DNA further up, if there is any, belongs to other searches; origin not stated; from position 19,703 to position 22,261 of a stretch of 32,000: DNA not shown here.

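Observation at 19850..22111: MerR DNA-binding domain fused to a MalT/LAL-type STAND ATPase with no LuxR HTH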

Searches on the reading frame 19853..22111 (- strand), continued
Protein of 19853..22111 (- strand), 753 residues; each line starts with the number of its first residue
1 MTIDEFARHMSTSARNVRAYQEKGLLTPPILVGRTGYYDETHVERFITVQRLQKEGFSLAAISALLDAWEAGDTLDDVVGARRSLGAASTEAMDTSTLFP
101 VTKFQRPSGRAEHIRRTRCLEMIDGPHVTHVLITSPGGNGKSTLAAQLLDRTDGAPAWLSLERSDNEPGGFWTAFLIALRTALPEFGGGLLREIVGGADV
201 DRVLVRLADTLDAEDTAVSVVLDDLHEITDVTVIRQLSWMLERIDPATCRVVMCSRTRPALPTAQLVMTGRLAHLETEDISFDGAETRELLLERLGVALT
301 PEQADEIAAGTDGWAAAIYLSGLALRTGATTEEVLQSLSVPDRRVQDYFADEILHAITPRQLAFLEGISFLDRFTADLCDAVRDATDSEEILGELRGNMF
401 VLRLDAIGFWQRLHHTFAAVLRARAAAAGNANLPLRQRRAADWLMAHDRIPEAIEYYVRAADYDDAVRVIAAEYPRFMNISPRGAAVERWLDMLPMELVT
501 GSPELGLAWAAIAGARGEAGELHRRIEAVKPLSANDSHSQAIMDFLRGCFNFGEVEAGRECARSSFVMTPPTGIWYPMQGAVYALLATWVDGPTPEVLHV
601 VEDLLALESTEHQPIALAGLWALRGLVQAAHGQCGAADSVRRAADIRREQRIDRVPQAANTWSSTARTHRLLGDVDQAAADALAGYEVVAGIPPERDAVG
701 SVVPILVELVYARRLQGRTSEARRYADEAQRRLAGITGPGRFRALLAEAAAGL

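Call 7: search_solved_structures(query=window:19853-22111:-, max_evalue=1, show_alignments=2)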
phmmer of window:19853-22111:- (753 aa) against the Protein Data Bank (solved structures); distinct sequences matched with E-value up to 1: 11.
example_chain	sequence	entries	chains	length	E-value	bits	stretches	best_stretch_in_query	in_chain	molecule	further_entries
8bob_C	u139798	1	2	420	1.1e-23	86.9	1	102-510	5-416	HTH-type transcriptional regulator MalT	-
5crl_A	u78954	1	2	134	0.0023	19.8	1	1-68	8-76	Mercuric resistance operon regulatory protein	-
4wls_A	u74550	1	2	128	0.004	19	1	1-68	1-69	HTH-type transcriptional regulator CueR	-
1q05_A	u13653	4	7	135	0.0047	18.8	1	1-68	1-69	Transcriptional regulator cueR | HTH-type transcriptional regulator CueR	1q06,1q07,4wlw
6ldi_G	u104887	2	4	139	0.005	18.7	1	1-68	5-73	HTH-type transcriptional regulator CueR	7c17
6xh7_G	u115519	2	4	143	0.0054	18.6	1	1-68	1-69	HTH-type transcriptional regulator CueR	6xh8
5gpe_A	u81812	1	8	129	0.011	17.6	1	2-68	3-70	Transcriptional regulator, MerR-family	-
4r4e_B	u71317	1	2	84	0.015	17.1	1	11-71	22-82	HTH-type transcriptional regulator GlnR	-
9bll_H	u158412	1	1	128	0.22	13.3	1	697-737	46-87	1301B7 Heavy Chain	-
4ua1_A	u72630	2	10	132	0.67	11.7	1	3-68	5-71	Regulatory protein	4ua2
4fgm_A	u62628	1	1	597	0.78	11.4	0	426-523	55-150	Aminopeptidase N family protein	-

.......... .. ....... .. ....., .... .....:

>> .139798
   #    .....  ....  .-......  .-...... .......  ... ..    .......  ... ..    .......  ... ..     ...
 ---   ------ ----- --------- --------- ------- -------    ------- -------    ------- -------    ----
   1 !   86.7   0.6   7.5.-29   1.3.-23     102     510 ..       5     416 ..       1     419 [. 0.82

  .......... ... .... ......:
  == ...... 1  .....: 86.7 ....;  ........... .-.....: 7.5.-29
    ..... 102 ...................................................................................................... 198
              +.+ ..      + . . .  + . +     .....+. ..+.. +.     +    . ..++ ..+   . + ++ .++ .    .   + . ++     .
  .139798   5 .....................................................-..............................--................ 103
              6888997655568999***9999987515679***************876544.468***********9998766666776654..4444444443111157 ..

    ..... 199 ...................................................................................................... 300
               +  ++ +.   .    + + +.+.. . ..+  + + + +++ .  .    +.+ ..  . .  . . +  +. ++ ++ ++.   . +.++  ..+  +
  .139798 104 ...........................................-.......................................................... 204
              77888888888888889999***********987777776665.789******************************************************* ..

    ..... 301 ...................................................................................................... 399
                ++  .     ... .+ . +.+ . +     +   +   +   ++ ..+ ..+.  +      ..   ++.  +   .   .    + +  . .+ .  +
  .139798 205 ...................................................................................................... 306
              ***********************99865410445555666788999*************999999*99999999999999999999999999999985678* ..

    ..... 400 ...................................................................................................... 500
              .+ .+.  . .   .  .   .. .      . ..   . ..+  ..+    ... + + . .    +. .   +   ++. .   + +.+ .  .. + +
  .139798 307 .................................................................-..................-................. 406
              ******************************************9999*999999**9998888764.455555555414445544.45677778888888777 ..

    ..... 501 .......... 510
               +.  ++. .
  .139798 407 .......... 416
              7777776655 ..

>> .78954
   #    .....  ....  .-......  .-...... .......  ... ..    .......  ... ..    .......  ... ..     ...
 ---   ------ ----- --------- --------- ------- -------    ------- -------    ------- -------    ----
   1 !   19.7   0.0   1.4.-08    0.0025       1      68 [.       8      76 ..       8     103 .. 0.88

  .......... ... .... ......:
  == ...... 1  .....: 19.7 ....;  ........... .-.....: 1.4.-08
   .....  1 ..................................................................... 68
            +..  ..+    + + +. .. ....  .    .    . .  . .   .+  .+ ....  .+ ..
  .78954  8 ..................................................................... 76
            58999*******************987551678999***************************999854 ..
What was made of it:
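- On MerR family (classical): PDB MerR and CueR chains match (call 7).
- Closest known: Coiled-coil-less MerR-like proteins: BldC, TnrA/GlnR. Same: GlnR (4r4e) is among the PDB sequence hits (call 7).
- Checked: PDB MalT chain 8bob_C matches residues 102-510, E=1e-23 (call 7).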

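Call 10: list_cluster_members(proteins=[P0001, P0009, P0023, P0022])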
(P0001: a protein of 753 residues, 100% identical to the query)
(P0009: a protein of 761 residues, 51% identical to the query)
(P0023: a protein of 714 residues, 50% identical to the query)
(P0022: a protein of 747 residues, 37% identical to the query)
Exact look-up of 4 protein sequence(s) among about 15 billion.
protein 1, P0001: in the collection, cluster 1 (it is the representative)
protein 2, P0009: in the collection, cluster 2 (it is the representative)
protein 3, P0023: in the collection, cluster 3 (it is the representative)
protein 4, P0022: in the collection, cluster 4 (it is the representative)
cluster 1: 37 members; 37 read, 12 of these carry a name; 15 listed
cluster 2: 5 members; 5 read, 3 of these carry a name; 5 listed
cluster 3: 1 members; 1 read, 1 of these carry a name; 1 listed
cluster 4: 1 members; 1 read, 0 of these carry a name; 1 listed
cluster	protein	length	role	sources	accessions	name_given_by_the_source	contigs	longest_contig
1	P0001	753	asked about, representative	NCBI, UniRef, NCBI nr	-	-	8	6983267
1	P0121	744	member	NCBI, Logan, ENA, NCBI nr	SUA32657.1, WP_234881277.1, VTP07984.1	serine/threonine protein kinase [Mycolicibacterium smegmatis] | MerR family transcriptional regulator [Mycolicibacterium smegmatis]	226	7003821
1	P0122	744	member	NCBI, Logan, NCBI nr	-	-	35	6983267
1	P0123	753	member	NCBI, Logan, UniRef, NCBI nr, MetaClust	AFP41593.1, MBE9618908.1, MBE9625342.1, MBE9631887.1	MerR family transcriptional regulator [Mycolicibacterium smegmatis] | HTH merR-type domain-containing protein n=2 Tax=Mycolicibacterium smegmatis TaxID=1772 ... | status=active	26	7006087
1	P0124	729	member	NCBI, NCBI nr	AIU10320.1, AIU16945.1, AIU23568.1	serine/threonine protein kinase [Mycolicibacterium smegmatis] | serine/threonine protein kinase [Mycolicibacterium smegmatis MC2 155]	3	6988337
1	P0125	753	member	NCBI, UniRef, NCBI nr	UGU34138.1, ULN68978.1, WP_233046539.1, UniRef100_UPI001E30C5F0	MerR family transcriptional regulator [Mycolicibacterium smegmatis] | MerR family transcriptional regulator n=1 Tax=Mycolicibacterium smegmatis TaxID=1772 ...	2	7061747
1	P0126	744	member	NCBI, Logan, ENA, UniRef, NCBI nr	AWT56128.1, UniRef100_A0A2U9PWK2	putative serine/threonine protein kinase [Mycolicibacterium smegmatis MKD8] | Putative serine/threonine protein kinase n=2 Tax=Mycolicibacterium smegmatis TaxID=1772 ...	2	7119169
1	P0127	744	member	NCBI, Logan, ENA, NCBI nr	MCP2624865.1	MerR family transcriptional regulator [Mycolicibacterium smegmatis]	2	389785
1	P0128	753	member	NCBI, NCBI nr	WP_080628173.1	MerR family transcriptional regulator [Mycolicibacterium smegmatis]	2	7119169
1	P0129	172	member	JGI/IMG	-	-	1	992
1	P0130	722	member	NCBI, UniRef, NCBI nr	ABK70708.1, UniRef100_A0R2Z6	putative serine/threonine protein kinase [Mycolicibacterium smegmatis MC2 155] | Serine/threonine protein kinase n=1 Tax=Mycolicibacterium smegmatis (strain ATCC 700084 / ...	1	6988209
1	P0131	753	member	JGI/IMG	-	LuxR family maltose regulon positive regulatory protein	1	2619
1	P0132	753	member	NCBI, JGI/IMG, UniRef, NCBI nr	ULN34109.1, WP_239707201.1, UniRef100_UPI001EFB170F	MerR family transcriptional regulator [Mycolicibacterium smegmatis] | MerR family transcriptional regulator n=1 Tax=Mycolicibacterium smegmatis TaxID=1772 ...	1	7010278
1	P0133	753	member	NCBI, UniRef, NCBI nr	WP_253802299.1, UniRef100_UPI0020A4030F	MerR family transcriptional regulator [Mycolicibacterium smegmatis] | MerR family transcriptional regulator n=1 Tax=Mycolicibacterium smegmatis TaxID=1772 ...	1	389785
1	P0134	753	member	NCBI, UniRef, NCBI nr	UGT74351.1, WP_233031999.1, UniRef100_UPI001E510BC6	MerR family transcriptional regulator [Mycolicibacterium smegmatis] | MerR family transcriptional regulator n=1 Tax=Mycolicibacterium smegmatis TaxID=1772 ...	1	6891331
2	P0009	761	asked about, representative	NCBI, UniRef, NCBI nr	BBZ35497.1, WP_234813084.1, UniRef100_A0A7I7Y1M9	MerR family transcriptional regulator [Mycolicibacterium confluentis] | Serine/threonine protein kinase n=2 Tax=Mycolicibacterium confluentis TaxID=28047 ...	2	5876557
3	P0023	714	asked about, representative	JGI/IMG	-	DNA-binding transcriptional MerR regulator/GAF domain-containing protein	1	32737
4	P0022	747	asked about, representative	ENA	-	-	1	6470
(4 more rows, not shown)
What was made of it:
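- On PknK-type STAND kinases: The kinase name in some mc2 155 records goes with N-terminally truncated models of 722-729 aa (call 10).
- Closest known: PknK-type kinases. Same: This similarity is the source of the "serine/threonine protein kinase" label on the mc2 155 records (call 10).
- Some records name it a Ser/Thr protein kinase (call 10).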

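Call 11: find_encoding_contigs(protein=P0001, flank=8000, max_places=4)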
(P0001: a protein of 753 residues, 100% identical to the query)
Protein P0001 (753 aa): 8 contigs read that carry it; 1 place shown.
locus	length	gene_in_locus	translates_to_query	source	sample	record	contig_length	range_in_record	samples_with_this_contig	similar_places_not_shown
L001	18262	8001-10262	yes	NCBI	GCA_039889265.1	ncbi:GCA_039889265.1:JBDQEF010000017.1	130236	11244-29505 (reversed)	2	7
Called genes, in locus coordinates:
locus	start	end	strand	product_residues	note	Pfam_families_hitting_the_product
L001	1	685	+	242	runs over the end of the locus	PF00106:adh_short, PF01370:Epimerase, PF02719:Polysacc_synt_2 (weak), PF08659:KR, PF23441:SDR (weak), PF13561:adh_short_C2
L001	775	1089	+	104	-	-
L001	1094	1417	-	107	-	-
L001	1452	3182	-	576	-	PF02776:TPP_enzyme_N, PF00205:TPP_enzyme_M, PF02775:TPP_enzyme_C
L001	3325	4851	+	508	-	PF00501:AMP-binding, PF13193:AMP-binding_C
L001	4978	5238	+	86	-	-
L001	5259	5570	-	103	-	-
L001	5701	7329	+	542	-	PF00501:AMP-binding, PF13193:AMP-binding_C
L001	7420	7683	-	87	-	-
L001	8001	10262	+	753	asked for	PF13411:MerR_1, PF25873:WHD_MalT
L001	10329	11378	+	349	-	PF19328:DAP_DH_C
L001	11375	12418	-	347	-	PF08240:ADH_N, PF00107:ADH_zinc_N, PF13602:ADH_zinc_N_2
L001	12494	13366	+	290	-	PF01734:Patatin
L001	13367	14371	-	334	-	PF01734:Patatin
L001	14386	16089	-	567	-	PF02129:Peptidase_S15, PF08530:PepX_C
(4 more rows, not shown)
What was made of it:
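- The context is housekeeping lipid-metabolism genes (call 11).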

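Call 17: find_related_loci(query=A1, collection=genome_contigs, flank=6000)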
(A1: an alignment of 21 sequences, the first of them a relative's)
Query A1 (753 aa) in genome_contigs; peptide patterns used: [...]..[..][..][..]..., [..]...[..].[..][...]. (x = any residue, [..] = any of these).
143 stretches matched a pattern; 84 encode a relative of the query (tblastn E <= 1e-3); the best 80 are kept; 80 distinct loci.
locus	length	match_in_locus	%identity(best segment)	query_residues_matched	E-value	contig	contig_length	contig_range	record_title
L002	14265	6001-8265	53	1-753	0e+0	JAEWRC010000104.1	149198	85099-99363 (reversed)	MAG: Actinomycetes bacterium isolate OH_SBrB_42 k127_747790, whole genome shotgun sequence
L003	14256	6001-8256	49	1-753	0e+0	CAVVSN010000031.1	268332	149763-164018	MAG: uncultured Actinomycetota bacterium isolate MFD01213.bin.2.162 genome assembly, contig: contig_6669, whole genome s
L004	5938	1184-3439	49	1-753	0e+0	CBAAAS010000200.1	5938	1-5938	MAG: uncultured Mycobacterium sp. isolate Brown_K.bin.8 genome assembly, contig: NODE_3601_length_5938_cov_6.062043, who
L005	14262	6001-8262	51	1-753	0e+0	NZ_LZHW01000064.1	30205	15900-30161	Mycobacterium sp. ACS4331 contig_53, whole genome shotgun sequence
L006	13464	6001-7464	30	102-578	7e-52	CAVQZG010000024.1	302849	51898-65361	MAG: uncultured Actinomycetes bacterium isolate MFD00031.bin.1.92 genome assembly, contig: contig_78846, whole genome sh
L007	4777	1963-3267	30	102-536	3e-51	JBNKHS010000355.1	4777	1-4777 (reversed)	MAG: Candidatus Promineifilaceae bacterium isolate E1.bin.20.strict NODE_355_length_4777_cov_2.524894, whole genome shot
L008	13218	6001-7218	34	99-505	3e-50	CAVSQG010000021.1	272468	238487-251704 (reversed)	MAG: uncultured Solirubrobacterales bacterium isolate MFD05841.bin.2.206 genome assembly, contig: contig_9864, whole gen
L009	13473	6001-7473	30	102-592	2e-50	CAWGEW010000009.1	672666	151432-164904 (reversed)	MAG: uncultured Actinomycetes bacterium isolate MFD02134.bin.2.10 genome assembly, contig: contig_63629, whole genome sh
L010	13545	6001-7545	29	102-606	1e-50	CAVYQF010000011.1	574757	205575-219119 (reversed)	MAG: uncultured Actinomycetes bacterium isolate MFD05502.bin.1.172 genome assembly, contig: contig_20968, whole genome s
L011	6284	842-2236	30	102-559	9e-50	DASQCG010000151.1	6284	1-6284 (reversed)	MAG TPA_asm: Thermomicrobiales bacterium isolate SMAG_U11693 k141_165740, whole genome shotgun sequence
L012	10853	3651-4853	33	102-505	1e-49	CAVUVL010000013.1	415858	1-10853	MAG: uncultured Solirubrobacterales bacterium isolate MFD01138.bin.2.94 genome assembly, contig: contig_5212, whole geno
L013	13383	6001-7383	31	102-553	6e-49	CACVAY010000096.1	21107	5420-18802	MAG: uncultured Thiotrichaceae bacterium isolate HLG_WM_MAG_07 genome assembly, contig: NODE_394_length_21107_cov_56.763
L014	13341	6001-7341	31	82-526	2e-48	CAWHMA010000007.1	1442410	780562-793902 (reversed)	MAG: uncultured Solirubrobacterales bacterium isolate MFD09603.bin.1.281 genome assembly, contig: contig_9945, whole gen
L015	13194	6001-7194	33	103-503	5e-48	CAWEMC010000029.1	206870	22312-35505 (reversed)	MAG: uncultured Solirubrobacterales bacterium isolate MFD05521.bin.2.227 genome assembly, contig: contig_90884, whole ge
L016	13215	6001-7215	30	101-506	2e-47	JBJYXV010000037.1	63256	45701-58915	MAG: Anaerolineales bacterium isolate S5_7_050615r2r1_1 S5_7_050615r2r1_1_000000000037, whole genome shotgun sequence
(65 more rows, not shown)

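Call 20: find_encoding_contigs(protein=P0002, flank=6000, max_places=2)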
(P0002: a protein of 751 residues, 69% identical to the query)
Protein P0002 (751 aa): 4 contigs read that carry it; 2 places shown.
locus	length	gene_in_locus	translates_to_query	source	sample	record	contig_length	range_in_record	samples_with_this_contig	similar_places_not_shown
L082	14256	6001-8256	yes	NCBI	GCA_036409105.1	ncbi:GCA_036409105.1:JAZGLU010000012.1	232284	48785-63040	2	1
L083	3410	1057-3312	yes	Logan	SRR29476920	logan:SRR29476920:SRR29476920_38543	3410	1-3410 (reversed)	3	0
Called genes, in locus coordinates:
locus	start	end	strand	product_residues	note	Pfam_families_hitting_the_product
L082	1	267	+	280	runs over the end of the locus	PF00248:Aldo_ket_red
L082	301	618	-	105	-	-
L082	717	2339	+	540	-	PF00501:AMP-binding, PF13193:AMP-binding_C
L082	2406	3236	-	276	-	PF00561:Abhydrolase_1, PF12146:Hydrolase_4, PF12697:Abhydrolase_6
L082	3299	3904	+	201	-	PF00440:TetR_N, PF21351:TetR_C_41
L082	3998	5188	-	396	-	PF00108:Thiolase_N, PF00109:ketoacyl-synt (faint), PF02803:Thiolase_C, PF22691:Thiolase_C_1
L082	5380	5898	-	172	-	-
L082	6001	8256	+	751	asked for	PF00376:MerR (weak), PF13411:MerR_1, PF13191:AAA_16, PF13401:AAA_22 (faint), PF25873:WHD_MalT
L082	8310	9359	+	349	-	PF01113:DapB_N (faint), PF19328:DAP_DH_C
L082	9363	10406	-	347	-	PF08240:ADH_N, PF00107:ADH_zinc_N, PF13602:ADH_zinc_N_2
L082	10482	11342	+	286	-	PF13230:GATase_4, PF13522:GATase_6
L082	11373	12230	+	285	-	PF01734:Patatin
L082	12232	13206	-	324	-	PF01734:Patatin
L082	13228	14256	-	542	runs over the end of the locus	PF00916:Sulfate_transp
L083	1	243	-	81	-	?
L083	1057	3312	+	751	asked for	PF00376:MerR (weak), PF13411:MerR_1, PF13191:AAA_16, PF13401:AAA_22 (faint), PF25873:WHD_MalT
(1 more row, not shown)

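Call 21: find_encoding_contigs(protein=P0009, flank=6000, max_places=2)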
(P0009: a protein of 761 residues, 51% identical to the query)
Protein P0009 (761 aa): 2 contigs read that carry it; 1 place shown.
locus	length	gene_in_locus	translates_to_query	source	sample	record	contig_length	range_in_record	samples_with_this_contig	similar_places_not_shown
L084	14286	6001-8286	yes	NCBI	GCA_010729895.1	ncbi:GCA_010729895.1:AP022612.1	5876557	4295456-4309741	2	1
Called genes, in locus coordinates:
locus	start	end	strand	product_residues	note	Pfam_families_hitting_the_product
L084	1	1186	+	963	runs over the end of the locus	PF00662:Proton_antipo_N (weak), PF00361:Proton_antipo_M, PF13244:MbhD, PF20501:MbhE, PF04039:MnhB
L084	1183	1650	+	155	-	PF00420:Oxidored_q2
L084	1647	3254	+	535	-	PF00361:Proton_antipo_M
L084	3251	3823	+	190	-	PF01899:MNHE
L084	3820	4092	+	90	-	PF04066:MrpF_PhaF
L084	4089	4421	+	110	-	PF03334:PhaG_MnhG_YufB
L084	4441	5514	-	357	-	PF00989:PAS (weak), PF08448:PAS_4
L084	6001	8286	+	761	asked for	PF00376:MerR (weak), PF13411:MerR_1, PF13191:AAA_16 (weak), PF25873:WHD_MalT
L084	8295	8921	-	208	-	PF02190:LON_substr_bdg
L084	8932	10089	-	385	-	PF04107:GCS2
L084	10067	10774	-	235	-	PF00080:Sod_Cu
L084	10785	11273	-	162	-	PF13399:LytR_C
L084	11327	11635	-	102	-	PF11662:DUF3263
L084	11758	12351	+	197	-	PF01327:Pep_deformylase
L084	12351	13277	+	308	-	PF24551:Rv0428c_N, PF24553:Rv0428c_C, PF00583:Acetyltransf_1, PF13673:Acetyltransf_10 (weak), PF13508:Acetyltransf_7, PF08445:FR47 (weak)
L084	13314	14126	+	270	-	PF03372:Exo_endo_phos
